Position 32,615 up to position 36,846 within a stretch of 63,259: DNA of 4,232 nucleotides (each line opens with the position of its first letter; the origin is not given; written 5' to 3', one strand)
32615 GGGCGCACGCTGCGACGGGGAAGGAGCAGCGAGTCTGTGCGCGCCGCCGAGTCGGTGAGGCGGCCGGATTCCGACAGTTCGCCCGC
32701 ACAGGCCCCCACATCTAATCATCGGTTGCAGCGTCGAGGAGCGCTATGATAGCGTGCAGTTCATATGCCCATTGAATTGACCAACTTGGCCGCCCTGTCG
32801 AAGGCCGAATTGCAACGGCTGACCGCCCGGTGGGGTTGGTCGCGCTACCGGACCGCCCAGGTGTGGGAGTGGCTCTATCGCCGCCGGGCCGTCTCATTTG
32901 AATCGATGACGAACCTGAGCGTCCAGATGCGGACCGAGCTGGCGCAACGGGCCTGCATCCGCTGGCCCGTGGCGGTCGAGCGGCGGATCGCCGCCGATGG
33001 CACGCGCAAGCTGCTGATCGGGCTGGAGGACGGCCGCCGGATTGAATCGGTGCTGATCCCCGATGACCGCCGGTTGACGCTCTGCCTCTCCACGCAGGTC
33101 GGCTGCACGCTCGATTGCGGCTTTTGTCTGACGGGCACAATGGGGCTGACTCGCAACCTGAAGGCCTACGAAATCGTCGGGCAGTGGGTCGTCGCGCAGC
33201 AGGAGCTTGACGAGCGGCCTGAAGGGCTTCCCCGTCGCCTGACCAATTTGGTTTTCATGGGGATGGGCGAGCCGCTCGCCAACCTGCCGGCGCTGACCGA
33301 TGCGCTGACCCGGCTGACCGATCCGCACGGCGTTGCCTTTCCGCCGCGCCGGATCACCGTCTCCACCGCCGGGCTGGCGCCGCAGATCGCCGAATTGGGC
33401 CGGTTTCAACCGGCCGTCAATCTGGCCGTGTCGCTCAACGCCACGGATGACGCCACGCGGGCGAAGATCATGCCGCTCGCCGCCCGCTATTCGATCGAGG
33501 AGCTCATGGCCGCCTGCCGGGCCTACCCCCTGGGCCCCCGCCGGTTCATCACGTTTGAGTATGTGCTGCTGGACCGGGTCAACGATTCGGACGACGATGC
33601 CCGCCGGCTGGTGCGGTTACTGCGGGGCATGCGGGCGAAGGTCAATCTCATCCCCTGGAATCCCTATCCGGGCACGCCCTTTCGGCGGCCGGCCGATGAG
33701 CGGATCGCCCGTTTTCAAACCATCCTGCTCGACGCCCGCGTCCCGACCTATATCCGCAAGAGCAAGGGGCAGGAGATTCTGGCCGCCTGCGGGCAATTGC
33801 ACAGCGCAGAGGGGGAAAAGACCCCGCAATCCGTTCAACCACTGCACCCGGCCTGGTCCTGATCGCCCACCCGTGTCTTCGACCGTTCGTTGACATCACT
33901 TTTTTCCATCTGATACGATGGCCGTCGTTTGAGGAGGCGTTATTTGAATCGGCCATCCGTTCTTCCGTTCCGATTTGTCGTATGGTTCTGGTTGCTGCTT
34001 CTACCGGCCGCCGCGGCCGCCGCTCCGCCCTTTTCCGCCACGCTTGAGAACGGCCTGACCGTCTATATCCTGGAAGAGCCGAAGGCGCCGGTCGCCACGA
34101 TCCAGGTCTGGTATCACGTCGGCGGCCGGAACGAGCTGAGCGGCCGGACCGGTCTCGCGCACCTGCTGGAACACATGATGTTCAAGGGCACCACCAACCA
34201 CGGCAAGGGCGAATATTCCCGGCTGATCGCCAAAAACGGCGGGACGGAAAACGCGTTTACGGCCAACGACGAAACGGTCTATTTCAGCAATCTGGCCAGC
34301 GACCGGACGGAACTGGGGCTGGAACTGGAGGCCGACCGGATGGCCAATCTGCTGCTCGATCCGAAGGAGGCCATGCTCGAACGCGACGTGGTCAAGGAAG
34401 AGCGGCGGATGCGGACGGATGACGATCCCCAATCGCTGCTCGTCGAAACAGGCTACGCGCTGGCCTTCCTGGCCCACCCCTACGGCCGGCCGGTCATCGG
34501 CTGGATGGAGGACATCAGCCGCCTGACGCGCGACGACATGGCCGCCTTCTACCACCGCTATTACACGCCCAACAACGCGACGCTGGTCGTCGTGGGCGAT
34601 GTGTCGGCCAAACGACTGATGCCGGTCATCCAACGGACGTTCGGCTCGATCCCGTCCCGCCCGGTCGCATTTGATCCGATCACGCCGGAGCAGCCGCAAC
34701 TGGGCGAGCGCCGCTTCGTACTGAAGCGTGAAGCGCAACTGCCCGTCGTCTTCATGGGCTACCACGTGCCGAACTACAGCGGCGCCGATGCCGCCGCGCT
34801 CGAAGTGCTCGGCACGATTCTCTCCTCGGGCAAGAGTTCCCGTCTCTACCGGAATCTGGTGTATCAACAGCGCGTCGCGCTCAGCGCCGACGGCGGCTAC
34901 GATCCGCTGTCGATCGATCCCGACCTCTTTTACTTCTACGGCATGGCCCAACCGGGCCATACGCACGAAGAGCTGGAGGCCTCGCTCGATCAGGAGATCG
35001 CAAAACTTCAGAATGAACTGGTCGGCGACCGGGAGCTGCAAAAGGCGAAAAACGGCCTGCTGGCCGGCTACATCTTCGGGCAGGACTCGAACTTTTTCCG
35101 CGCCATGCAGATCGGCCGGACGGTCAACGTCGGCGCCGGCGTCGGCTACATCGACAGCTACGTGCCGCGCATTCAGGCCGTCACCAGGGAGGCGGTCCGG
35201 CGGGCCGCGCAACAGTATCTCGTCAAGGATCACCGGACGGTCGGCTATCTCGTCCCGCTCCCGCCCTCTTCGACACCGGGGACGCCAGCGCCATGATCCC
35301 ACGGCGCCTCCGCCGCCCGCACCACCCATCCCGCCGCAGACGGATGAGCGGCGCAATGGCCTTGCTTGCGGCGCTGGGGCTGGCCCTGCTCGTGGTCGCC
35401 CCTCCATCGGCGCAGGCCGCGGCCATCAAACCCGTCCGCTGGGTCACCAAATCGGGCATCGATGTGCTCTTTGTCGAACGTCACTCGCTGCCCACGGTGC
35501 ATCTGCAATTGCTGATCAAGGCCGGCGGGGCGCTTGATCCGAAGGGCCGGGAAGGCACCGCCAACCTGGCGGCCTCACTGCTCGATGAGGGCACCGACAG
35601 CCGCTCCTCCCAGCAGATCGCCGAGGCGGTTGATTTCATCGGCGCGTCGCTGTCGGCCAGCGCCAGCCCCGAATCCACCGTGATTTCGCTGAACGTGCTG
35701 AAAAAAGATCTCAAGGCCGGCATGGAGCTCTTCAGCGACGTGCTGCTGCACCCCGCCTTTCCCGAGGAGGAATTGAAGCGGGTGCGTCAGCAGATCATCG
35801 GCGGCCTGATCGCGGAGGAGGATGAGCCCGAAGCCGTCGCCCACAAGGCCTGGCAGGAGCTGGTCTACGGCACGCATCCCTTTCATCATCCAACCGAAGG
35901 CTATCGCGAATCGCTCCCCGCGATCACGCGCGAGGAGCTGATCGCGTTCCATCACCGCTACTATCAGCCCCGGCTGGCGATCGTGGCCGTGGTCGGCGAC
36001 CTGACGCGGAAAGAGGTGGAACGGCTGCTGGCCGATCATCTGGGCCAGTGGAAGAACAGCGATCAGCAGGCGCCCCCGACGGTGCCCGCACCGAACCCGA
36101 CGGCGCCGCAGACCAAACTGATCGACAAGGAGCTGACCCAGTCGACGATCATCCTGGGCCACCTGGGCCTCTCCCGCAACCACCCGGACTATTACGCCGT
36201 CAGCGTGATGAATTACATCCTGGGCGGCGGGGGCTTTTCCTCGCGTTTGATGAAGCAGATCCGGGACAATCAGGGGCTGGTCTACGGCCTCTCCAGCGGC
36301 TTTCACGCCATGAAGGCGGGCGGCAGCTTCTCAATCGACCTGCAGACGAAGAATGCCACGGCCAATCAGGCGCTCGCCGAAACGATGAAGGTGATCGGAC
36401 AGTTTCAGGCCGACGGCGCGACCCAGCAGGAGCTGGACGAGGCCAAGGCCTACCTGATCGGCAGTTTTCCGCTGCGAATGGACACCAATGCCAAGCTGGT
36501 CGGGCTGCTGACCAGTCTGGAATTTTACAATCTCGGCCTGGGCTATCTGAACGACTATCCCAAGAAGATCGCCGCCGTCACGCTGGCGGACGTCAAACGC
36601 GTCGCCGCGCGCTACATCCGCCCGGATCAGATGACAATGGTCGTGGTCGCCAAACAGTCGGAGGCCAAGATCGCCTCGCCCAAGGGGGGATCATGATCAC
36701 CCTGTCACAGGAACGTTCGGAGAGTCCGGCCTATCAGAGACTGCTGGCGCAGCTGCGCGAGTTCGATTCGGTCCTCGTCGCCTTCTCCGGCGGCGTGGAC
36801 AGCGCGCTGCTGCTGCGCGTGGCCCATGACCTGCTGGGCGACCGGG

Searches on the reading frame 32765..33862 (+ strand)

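Call 75: search_protein_families(library=pfam, proteins=[window:32765-33862:+], max_evalue=0.000001)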
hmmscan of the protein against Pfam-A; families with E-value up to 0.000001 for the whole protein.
window:32765-33862:+ (365 aa): 2 families
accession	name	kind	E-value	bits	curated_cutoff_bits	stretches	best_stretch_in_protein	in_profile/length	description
PF21016.3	RlmN_N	-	1.7e-14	53.7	24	1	6-65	1-60/60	Ribosomal RNA large subunit methyltransferase N-terminal domain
PF04055.27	Radical_SAM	-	2.6e-11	44.4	29.5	1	109-281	2-164/166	Radical SAM superfamily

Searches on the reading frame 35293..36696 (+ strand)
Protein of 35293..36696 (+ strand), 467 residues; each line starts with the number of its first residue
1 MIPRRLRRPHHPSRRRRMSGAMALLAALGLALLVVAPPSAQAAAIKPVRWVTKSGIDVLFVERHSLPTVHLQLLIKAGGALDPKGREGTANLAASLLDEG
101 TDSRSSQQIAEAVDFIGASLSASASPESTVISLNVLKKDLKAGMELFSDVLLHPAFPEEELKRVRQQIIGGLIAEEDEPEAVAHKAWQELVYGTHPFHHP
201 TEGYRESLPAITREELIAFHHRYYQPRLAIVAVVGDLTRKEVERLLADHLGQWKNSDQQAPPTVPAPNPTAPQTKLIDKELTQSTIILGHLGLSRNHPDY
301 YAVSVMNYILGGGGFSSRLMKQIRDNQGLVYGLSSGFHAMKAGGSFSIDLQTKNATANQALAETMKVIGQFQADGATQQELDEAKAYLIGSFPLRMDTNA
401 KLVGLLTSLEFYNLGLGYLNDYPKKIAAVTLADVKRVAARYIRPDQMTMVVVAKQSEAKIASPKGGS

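Call 45: search_protein_families(library=pfam, proteins=[window:35293-36696:+], max_evalue=0.00001)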
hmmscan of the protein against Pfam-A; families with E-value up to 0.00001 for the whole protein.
window:35293-36696:+ (467 aa): 2 families
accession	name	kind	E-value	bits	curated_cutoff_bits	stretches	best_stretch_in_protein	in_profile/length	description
PF05193.26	Peptidase_M16_C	-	1.3e-44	152.6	23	1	211-387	2-180/181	Peptidase M16 inactive domain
PF00675.25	Peptidase_M16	-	2.9e-19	69.8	22.3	1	60-199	4-143/149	Insulinase (Peptidase family M16)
